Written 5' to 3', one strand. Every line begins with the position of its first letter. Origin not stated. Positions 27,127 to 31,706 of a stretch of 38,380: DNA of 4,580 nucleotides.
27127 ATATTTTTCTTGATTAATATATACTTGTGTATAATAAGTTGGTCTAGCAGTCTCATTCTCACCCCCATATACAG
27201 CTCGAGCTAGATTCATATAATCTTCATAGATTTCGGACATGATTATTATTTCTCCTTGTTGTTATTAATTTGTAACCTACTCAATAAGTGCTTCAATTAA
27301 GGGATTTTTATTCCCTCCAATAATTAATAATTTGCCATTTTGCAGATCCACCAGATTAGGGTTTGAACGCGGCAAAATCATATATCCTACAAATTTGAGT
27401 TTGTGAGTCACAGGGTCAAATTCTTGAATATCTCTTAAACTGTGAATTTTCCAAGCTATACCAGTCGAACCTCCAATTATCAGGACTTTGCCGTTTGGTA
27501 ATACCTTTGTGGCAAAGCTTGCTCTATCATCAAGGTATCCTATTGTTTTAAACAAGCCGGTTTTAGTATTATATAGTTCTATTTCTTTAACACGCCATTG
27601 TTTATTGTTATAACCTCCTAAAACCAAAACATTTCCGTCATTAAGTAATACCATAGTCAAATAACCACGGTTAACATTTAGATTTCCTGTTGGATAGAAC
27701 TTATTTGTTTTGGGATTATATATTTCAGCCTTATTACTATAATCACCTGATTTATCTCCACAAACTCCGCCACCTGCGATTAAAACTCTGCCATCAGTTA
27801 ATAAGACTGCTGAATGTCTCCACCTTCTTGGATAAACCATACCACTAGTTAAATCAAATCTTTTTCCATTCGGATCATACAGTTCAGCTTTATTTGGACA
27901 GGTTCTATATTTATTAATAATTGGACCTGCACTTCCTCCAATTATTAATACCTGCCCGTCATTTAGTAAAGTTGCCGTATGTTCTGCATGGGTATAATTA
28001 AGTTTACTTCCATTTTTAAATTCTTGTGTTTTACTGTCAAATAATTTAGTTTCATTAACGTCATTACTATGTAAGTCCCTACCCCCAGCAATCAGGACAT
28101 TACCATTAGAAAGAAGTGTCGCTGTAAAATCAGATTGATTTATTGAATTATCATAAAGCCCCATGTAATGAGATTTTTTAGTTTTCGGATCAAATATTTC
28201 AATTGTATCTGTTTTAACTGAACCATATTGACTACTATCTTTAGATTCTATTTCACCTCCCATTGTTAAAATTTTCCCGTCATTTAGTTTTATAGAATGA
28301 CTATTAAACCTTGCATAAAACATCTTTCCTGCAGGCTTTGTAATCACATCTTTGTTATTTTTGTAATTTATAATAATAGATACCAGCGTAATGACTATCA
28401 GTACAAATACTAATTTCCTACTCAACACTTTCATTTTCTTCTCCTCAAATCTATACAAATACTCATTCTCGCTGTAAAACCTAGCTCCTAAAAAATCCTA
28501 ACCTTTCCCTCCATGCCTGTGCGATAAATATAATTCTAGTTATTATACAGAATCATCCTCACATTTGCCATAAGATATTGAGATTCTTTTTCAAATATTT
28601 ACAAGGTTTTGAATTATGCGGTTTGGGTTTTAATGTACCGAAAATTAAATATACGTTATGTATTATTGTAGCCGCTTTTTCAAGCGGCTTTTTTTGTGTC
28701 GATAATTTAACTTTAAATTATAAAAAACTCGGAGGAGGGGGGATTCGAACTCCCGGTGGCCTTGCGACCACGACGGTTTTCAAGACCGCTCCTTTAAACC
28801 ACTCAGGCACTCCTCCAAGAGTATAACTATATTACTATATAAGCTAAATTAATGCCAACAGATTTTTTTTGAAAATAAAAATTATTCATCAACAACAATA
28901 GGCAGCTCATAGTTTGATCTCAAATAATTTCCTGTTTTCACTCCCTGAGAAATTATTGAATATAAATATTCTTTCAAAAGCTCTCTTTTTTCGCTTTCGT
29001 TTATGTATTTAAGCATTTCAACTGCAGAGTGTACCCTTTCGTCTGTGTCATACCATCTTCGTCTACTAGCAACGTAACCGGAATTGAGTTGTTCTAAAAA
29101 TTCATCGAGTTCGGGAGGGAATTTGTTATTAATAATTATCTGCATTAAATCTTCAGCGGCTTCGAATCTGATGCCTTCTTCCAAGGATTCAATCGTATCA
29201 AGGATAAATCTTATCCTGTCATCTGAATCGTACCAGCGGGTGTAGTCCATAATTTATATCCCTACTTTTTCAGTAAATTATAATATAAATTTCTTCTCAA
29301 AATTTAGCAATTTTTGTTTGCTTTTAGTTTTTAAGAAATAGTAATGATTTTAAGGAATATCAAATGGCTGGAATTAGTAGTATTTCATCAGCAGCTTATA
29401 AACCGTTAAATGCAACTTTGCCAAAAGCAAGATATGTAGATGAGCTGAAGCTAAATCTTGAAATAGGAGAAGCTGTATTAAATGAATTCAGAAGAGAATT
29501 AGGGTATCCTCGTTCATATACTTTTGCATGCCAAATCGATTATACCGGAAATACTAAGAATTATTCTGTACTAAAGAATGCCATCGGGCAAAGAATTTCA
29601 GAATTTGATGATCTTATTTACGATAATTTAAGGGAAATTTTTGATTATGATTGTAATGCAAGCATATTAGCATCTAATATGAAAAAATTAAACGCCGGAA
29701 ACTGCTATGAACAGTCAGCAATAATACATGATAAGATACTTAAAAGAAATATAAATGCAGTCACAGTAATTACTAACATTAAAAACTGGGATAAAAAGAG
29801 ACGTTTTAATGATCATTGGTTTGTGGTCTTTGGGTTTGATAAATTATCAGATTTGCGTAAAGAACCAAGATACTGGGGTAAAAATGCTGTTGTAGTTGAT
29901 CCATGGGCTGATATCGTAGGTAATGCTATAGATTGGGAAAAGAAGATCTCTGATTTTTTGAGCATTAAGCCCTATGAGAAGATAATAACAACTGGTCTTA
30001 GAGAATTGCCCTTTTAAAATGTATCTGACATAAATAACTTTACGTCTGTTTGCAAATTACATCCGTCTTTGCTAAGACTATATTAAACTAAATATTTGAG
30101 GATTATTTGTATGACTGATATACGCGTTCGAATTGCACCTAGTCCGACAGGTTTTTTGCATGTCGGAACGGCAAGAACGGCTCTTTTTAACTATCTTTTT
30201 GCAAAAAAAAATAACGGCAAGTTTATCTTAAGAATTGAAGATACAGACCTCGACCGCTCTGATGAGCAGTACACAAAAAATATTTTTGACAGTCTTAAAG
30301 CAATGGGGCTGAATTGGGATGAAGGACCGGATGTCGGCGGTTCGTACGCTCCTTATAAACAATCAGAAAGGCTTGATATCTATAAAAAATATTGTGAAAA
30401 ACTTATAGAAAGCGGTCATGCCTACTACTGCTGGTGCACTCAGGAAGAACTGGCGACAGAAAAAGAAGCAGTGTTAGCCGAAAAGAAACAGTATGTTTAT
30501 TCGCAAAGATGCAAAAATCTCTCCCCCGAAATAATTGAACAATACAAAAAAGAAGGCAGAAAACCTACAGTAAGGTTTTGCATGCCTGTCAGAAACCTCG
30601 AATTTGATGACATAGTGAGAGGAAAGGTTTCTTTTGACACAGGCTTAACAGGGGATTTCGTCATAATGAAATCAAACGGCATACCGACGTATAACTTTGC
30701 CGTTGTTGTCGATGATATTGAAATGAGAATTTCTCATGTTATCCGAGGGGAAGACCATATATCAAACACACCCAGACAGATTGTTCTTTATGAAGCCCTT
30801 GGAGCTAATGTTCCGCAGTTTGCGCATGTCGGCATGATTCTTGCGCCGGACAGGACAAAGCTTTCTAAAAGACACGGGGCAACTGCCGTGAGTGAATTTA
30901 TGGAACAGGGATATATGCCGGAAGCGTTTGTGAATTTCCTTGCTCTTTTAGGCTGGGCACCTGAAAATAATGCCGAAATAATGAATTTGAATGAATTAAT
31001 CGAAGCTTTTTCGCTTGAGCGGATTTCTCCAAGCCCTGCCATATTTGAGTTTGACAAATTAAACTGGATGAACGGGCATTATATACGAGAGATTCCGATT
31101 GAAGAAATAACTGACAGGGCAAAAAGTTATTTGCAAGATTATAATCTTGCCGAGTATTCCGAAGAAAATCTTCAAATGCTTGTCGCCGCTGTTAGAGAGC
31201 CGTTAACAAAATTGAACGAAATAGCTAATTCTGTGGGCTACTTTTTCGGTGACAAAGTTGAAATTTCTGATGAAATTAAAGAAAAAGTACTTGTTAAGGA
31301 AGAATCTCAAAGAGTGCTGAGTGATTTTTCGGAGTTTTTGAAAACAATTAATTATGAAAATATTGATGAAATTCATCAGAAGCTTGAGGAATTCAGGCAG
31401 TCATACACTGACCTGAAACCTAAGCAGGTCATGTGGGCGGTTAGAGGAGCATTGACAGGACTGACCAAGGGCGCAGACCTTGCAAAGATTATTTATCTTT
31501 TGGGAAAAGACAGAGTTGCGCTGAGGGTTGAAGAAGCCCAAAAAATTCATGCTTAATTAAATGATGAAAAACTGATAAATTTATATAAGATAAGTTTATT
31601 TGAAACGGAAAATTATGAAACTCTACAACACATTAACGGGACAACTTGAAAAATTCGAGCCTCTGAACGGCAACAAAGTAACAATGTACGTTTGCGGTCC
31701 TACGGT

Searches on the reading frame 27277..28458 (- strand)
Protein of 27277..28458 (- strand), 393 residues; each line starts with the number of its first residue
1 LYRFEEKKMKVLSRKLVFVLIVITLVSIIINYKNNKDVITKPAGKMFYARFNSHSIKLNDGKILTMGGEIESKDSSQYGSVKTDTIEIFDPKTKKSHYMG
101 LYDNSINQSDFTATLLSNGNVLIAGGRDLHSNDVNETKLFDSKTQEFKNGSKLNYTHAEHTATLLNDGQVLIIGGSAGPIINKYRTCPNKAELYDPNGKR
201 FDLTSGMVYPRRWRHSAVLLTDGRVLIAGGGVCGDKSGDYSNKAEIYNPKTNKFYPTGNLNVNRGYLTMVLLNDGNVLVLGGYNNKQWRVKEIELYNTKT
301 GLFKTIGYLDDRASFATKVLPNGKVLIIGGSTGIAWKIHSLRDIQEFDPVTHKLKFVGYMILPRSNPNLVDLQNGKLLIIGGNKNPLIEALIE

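Call 6: search_protein_families(library=pfam, proteins=[window:27277-28458:-], max_evalue=0.01)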
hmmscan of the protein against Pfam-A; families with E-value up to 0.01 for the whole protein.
window:27277-28458:- (393 aa): 12 families
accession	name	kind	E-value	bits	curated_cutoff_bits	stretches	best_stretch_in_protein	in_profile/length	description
PF13964.12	Kelch_6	-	5.2e-29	99.7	25.3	2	212-264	2-50/50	Kelch motif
PF01344.31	Kelch_1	-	1.6e-23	82.3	20.1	2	215-259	4-44/46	Kelch motif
PF13418.12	Kelch_4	-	6.8e-23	80.8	21.6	2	264-306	2-44/49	Galactose oxidase, central domain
PF07646.21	Kelch_2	-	2.1e-20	72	21.3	0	213-258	2-45/48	Kelch motif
PF24681.1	Kelch_KLHDC2_KLHL20_DRC7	-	5.1e-19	68.9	50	2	160-382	2-221/221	KLHDC2/KLHL20/DRC7 Kelch-repeats domain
PF24981.1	Beta-prop_ATRN-LZTR1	-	5.2e-13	49.4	50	1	41-285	31-282/289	Attractin/LZTR1 beta-propeller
PF07250.17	Glyoxal_oxid_N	-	3.6e-10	39.9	37.5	1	203-287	58-140/243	Glyoxal oxidase N-terminus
PF25210.1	Kelch_FKB95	-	1.5e-09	38.4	70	0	45-127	75-150/268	FKB95, Kelch-repeats domain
PF24996.1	NANM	-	6.9e-06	25.6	45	0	292-333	289-330/350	N-acetylneuraminate epimerase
PF25390.1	WD40_RLD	-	0.00019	21.3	150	1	59-287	48-277/363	RCC1-like domain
PF13540.12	RCC1_2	-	0.00021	21.5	22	0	213-234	8-29/30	Regulator of chromosome condensation (RCC1) repeat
PF00263.26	Secretin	-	0.001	19.1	27.5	0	264-287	103-126/169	Bacterial type II and III secretion system protein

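Call 24: search_protein_families(library=ncbifam, proteins=[window:27277-28458:-], max_evalue=1)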
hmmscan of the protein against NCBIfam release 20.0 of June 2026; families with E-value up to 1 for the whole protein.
window:27277-28458:- (393 aa): 5 families
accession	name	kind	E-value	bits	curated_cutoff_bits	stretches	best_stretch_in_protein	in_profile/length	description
NF052501.1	RdCuOxGlxASco2837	equivalog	5.4e-21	74.5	800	5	137-250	424-543/645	radical copper oxidase GlxA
TIGR02608.1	delta_60_rpt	domain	9.4e-07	28.6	76.5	0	215-230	4-19/55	delta-60 repeat domain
NF010730.0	PRK14131.1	subfamily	5.3e-05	22.1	416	0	243-292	321-369/384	N-acetylneuraminate epimerase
TIGR03547.1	muta_rot_YjhT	subfamily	0.002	17.4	256.35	0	243-291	291-338/346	YjhT family mutarotase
NF053668.1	HypB_prefix_2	domain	0.12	12.8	35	0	133-171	9-41/64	hydrogenase nickel incorporation protein HypB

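Call 81: search_protein_families(library=phrogs, proteins=[window:27277-28434:-], max_evalue=0.01)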
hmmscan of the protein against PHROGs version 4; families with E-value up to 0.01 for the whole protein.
window:27277-28434:- (385 aa): 1 family
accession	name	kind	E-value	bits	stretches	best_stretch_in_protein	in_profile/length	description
phrog_16216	-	unknown function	4.3e-55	188.3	4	103-222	248-362/418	-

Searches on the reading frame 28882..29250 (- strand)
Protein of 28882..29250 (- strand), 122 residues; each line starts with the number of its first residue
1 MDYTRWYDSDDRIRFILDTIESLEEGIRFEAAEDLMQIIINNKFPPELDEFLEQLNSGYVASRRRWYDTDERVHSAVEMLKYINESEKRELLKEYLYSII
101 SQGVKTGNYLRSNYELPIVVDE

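Call 6: search_protein_families(library=pfam, proteins=[window:28882-29250:-], max_evalue=0.01)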
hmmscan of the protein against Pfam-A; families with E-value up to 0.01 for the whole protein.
window:28882-29250:- (122 aa): 1 family
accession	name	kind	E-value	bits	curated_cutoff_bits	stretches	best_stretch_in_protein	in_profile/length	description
PF23135.2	TRI4_N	-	0.0069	16.8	27.8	0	20-56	6-42/61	TRI4 N-terminal domain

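Call 81: search_protein_families(library=phrogs, proteins=[window:28882-29250:-], max_evalue=0.01)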
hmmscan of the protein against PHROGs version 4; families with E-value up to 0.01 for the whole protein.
window:28882-29250:- (122 aa): 0 families

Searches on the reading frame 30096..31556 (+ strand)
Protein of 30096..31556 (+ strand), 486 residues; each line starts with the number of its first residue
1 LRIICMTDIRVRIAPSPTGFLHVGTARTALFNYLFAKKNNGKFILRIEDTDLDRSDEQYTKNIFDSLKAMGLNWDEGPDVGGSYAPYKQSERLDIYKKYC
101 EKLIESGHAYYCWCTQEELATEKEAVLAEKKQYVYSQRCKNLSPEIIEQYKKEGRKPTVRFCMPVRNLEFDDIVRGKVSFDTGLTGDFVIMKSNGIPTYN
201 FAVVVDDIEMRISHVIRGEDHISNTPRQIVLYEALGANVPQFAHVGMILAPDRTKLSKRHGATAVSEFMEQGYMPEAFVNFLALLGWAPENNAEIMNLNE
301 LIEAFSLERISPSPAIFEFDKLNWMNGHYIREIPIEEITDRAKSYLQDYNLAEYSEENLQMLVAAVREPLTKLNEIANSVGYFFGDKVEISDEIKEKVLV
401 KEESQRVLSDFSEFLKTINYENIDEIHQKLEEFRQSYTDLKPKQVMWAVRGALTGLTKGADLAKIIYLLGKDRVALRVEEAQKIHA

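Call 9: search_protein_families(library=pfam, proteins=[window:30096-31556:+], max_evalue=0.001)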
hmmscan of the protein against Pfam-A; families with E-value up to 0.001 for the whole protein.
window:30096-31556:+ (486 aa): 2 families
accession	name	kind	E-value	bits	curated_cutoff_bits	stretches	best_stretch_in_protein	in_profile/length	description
PF00749.27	tRNA-synt_1c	-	1.9e-105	352.7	23.4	1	9-324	2-314/314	tRNA synthetases class I (E and Q), catalytic domain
PF19269.4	Anticodon_2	-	5.7e-23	82.3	23.6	1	341-481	5-140/141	Anticodon binding domain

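Call 50: find_encoding_contigs(protein=P0255, flank=10000, max_places=4)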
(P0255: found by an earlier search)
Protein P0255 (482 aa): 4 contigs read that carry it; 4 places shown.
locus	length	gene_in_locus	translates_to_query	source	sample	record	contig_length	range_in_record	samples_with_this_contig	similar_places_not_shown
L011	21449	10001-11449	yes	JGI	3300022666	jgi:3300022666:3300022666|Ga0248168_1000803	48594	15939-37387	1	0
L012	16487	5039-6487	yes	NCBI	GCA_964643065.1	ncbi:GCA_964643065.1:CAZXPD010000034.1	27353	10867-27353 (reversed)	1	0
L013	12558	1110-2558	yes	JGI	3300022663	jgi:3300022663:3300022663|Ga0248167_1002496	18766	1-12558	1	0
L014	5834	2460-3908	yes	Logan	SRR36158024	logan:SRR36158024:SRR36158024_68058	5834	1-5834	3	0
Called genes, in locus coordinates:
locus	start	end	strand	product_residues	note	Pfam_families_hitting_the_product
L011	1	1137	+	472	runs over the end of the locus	PF02463:SMC_N, PF13175:AAA_15 (faint), PF13304:AAA_21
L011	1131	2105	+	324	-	-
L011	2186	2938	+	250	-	-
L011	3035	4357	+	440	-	PF02195:ParB_N, PF01555:N6_N4_Mtase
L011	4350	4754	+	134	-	PF18932:DUF5681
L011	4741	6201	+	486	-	PF17289:Terminase_6C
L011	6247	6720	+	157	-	PF11149:DUF2924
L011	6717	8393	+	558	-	PF00239:Resolvase, PF07508:Recombinase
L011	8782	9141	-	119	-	-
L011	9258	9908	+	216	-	-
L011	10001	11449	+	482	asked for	PF00749:tRNA-synt_1c, PF19269:Anticodon_2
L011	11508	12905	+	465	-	PF00133:tRNA-synt_1 (faint), PF01406:tRNA-synt_1e, PF01921:tRNA-synt_1f (faint), PF09334:tRNA-synt_1g, PF09190:DALR_2, PF23493:CysS_C (weak)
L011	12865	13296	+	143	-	PF00636:Ribonuclease_3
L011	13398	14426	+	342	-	-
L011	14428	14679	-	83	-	-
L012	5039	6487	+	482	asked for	PF00749:tRNA-synt_1c, PF19269:Anticodon_2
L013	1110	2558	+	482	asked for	PF00749:tRNA-synt_1c, PF19269:Anticodon_2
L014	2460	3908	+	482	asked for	PF00749:tRNA-synt_1c, PF19269:Anticodon_2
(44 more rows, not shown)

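Call 51: find_encoding_contigs(protein=P0254, flank=10000, max_places=4)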
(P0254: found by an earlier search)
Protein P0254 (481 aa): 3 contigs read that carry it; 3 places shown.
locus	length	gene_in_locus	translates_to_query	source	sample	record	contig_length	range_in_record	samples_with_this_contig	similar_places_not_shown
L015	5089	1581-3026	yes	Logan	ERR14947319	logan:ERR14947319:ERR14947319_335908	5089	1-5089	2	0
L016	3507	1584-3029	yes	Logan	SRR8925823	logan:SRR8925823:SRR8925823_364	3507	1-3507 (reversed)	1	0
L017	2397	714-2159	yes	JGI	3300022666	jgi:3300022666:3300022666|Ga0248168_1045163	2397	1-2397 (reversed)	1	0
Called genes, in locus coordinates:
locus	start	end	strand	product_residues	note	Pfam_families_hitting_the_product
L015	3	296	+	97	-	?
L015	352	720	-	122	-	-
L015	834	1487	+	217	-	-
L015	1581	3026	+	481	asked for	PF00749:tRNA-synt_1c, PF19269:Anticodon_2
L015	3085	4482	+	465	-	PF00133:tRNA-synt_1 (faint), PF01406:tRNA-synt_1e, PF01921:tRNA-synt_1f (faint), PF09334:tRNA-synt_1g, PF09190:DALR_2, PF23493:CysS_C (weak)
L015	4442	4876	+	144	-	PF00636:Ribonuclease_3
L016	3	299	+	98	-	?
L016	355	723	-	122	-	-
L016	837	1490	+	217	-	-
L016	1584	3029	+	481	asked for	PF00749:tRNA-synt_1c, PF19269:Anticodon_2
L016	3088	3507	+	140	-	?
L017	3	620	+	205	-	?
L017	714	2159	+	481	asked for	PF00749:tRNA-synt_1c, PF19269:Anticodon_2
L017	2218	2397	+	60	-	?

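Call 99: search_solved_structures(query=P0254, max_evalue=1e-30)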
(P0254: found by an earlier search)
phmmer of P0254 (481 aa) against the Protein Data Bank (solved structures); distinct sequences matched with E-value up to 1e-30: 24.
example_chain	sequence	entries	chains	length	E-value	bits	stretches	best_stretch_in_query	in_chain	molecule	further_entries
2o5r_A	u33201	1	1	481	3.5e-140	471.1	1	4-475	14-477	Glutamyl-tRNA synthetase 1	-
3akz_B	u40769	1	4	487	1.1e-117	396.9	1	4-475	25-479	Glutamyl-tRNA synthetase 2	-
3afh_A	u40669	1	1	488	1.1e-117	396.9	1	4-475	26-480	Glutamyl-tRNA synthetase 2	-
3al0_C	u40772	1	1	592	1.5e-116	393.2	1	4-475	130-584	Glutamyl-tRNA(Gln) amidotransferase subunit C,Linker,Glutamate--tRNA ligase 2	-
4gri_A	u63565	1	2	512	3e-106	359.2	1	3-478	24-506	Glutamate--tRNA ligase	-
9y81_A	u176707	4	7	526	1.3e-100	340.7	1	3-479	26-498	Glutamate--tRNA ligase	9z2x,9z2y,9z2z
9ymm_A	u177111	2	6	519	3.8e-99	335.8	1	3-476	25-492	Glutamate--tRNA ligase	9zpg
2cfo_A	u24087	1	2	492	5e-99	335.4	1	4-467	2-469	GLUTAMYL-TRNA SYNTHETASE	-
1j09_A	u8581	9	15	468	2.1e-96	326.7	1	6-476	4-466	Glutamyl-tRNA synthetase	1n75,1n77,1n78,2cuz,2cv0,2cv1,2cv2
8jpv_A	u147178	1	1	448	4.7e-96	325.6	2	148-474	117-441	Glutamate--tRNA ligase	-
8i9i_A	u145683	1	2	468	1e-95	324.5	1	4-476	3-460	Glutamate--tRNA ligase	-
1g59_A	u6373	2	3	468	3.6e-94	319.4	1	6-476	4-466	GLUTAMYL-TRNA SYNTHETASE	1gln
6b1p_A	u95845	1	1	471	4.8e-94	319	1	4-475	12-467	Glutamate--tRNA ligase 1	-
5tgt_A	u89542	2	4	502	2.9e-92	313.1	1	1-476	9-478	Glutamate--tRNA ligase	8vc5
6brl_A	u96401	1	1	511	2.4e-91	310.1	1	2-476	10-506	Glutamate tRNA ligase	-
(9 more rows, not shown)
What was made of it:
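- Tried and rejected: The best GluRS match in the PDB is Thermotoga, which is uninformative (call 99).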
